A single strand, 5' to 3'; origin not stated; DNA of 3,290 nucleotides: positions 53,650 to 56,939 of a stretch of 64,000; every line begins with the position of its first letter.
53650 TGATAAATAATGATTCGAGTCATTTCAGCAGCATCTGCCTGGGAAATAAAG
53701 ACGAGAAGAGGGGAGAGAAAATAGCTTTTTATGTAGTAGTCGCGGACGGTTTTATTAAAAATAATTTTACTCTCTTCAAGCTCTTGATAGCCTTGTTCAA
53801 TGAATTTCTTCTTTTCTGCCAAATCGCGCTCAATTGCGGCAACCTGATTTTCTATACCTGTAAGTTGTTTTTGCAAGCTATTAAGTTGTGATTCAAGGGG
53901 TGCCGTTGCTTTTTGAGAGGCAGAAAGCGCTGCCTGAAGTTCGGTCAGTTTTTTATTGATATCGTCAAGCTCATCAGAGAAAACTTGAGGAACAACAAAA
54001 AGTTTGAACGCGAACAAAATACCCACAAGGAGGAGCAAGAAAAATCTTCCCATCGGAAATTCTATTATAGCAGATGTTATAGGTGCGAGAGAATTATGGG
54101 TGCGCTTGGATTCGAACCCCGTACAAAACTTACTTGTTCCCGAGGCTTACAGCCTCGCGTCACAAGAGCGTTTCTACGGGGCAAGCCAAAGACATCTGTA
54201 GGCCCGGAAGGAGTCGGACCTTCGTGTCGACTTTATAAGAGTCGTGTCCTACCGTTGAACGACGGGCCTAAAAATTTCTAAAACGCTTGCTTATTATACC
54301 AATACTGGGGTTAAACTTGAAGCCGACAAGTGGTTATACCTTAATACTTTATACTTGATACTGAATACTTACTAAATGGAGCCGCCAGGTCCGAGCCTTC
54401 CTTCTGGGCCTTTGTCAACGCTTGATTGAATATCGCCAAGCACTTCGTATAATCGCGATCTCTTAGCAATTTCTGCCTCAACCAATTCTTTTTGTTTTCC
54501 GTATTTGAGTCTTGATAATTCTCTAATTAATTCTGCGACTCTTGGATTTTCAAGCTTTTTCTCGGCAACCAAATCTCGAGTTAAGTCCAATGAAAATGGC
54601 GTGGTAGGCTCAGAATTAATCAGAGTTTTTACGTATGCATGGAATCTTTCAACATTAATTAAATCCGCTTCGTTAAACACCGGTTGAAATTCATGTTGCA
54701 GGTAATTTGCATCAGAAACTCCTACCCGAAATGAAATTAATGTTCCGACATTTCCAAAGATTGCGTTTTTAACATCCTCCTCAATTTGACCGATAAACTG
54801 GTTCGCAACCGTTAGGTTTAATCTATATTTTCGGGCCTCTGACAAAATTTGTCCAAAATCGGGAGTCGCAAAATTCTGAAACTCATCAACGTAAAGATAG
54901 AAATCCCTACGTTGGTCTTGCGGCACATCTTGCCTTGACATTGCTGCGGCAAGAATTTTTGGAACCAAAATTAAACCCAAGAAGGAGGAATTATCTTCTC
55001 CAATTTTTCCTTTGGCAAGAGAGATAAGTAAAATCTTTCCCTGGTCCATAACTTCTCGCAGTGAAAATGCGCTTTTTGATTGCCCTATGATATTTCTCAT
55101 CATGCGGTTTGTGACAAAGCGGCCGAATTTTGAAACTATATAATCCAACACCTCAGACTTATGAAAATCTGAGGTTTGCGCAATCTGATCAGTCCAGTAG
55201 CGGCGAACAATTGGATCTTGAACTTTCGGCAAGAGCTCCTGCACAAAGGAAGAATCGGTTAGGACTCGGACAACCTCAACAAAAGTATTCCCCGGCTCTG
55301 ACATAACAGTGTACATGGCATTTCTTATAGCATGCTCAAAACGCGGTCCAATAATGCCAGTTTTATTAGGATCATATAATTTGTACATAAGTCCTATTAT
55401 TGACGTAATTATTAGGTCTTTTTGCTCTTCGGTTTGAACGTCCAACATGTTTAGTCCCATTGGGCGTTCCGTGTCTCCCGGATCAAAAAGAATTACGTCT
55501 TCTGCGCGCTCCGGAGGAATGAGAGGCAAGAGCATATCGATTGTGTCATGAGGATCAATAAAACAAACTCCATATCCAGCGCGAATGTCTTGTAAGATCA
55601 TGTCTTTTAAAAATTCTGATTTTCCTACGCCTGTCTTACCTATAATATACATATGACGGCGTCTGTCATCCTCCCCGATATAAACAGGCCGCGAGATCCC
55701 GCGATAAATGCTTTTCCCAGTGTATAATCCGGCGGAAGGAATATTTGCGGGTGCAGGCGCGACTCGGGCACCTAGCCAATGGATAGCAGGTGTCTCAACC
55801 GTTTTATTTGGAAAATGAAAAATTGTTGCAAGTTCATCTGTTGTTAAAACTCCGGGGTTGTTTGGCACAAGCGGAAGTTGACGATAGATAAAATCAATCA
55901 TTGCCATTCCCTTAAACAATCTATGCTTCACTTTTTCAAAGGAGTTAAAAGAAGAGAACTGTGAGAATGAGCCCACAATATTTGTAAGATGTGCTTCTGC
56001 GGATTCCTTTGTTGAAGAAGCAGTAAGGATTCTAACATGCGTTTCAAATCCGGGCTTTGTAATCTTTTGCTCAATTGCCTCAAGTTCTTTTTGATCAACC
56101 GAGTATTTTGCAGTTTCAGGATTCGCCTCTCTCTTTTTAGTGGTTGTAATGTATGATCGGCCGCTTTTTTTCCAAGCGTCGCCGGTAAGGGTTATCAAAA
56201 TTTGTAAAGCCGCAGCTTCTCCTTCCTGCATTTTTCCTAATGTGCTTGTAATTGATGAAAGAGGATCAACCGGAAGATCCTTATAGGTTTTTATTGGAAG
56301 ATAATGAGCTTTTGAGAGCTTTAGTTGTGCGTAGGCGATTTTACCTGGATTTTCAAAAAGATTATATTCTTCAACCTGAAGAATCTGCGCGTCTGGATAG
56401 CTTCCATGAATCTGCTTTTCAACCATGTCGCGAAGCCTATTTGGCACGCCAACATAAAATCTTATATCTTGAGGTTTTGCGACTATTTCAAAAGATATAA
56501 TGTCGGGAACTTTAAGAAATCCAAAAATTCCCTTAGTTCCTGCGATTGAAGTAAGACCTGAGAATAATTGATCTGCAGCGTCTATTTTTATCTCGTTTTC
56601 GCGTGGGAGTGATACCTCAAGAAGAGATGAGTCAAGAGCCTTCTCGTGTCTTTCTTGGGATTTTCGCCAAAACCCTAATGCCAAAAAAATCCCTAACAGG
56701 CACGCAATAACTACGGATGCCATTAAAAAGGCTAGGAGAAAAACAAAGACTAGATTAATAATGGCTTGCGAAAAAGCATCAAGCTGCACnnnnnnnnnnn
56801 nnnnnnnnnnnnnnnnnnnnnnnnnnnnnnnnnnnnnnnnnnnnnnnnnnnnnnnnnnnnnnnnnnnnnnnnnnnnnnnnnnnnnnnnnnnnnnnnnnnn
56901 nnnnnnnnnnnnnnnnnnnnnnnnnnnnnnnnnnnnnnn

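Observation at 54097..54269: Unusual tRNA with a UAU anticodon next to a tRNA-like 3'-end fragment, flanking the coupling-protein gene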

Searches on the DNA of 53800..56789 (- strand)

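Call 6: search_rna_families(source=window, start=53800, end=54500, threshold=evalue, max_evalue=10, show_alignments=4)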
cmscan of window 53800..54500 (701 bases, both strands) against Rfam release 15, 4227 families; matches with E-value up to 10: 3.
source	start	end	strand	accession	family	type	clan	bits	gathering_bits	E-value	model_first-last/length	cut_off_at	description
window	54199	54269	-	RF00005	tRNA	Gene; tRNA;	CL00001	57.7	29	8.2e-12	1-71/71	no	tRNA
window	53805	53831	+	RF02181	ST7-AS2_1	Gene; lncRNA;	-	17.6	80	0.52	46-72/72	no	ST7 antisense RNA 2 conserved region 1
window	53830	53934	-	RF00545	snopsi18S-841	Gene; snRNA; snoRNA; HACA-box;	CL00033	14.5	50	8.8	1-145/145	no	Small nucleolar RNA psi18S-841/snoR66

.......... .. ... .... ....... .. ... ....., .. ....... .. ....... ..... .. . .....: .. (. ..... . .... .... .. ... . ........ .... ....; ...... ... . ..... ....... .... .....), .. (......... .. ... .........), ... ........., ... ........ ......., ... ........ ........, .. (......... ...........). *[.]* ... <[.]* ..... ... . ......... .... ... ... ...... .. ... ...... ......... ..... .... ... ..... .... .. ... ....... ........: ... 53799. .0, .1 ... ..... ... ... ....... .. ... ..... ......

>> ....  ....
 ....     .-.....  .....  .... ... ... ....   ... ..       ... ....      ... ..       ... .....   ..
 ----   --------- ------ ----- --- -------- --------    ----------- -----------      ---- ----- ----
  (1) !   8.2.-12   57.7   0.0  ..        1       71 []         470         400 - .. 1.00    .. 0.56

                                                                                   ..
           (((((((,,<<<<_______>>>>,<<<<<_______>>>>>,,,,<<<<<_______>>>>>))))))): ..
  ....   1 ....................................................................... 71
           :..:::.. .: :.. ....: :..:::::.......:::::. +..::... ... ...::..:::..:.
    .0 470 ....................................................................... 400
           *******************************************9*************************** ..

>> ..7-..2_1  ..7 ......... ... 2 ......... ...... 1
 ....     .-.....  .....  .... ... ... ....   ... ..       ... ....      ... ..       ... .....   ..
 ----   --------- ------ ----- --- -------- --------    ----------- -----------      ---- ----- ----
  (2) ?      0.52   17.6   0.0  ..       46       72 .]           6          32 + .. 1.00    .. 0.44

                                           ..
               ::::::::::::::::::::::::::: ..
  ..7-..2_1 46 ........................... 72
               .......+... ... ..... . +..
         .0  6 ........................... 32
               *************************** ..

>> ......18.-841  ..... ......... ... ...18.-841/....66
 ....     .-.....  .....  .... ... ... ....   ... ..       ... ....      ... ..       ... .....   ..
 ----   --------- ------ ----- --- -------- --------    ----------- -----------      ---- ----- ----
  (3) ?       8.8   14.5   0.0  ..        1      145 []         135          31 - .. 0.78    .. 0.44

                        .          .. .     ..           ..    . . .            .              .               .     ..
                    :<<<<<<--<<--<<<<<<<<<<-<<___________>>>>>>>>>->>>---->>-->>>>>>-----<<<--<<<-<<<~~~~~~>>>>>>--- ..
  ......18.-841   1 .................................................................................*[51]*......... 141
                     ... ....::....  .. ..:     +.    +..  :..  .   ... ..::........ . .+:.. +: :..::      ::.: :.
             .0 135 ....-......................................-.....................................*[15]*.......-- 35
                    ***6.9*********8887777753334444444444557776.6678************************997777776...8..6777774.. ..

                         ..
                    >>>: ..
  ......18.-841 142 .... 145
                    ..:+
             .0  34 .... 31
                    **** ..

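Call 79: search_dna_similar(query=window:54090-54320:-, collection=phages, mode=distant, max_evalue=0.01, max_rows=15)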
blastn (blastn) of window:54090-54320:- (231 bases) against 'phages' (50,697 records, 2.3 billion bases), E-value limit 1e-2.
No match.

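Call 87: search_rna_families(sources=[L013, L027, L028, L048, L020], threshold=gathering)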
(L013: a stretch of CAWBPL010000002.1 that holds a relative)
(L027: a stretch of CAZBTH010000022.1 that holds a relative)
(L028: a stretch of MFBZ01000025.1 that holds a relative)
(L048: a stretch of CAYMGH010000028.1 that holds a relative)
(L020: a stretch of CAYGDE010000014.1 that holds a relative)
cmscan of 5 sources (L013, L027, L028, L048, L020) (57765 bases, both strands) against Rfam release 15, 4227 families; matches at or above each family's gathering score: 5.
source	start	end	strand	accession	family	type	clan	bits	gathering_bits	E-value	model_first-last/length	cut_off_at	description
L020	8367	8438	+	RF00005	tRNA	Gene; tRNA;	CL00001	77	29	3.3e-15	1-71/71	no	tRNA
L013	9869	9940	+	RF00005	tRNA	Gene; tRNA;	CL00001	73.1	29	3.8e-14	1-71/71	no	tRNA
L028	8780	8851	+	RF00005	tRNA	Gene; tRNA;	CL00001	70.7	29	1.8e-13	1-71/71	no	tRNA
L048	2694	2766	-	RF00005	tRNA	Gene; tRNA;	CL00001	66.9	29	2e-12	1-71/71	no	tRNA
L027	7927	7997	+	RF00005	tRNA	Gene; tRNA;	CL00001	65.5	29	4.8e-12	1-71/71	no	tRNA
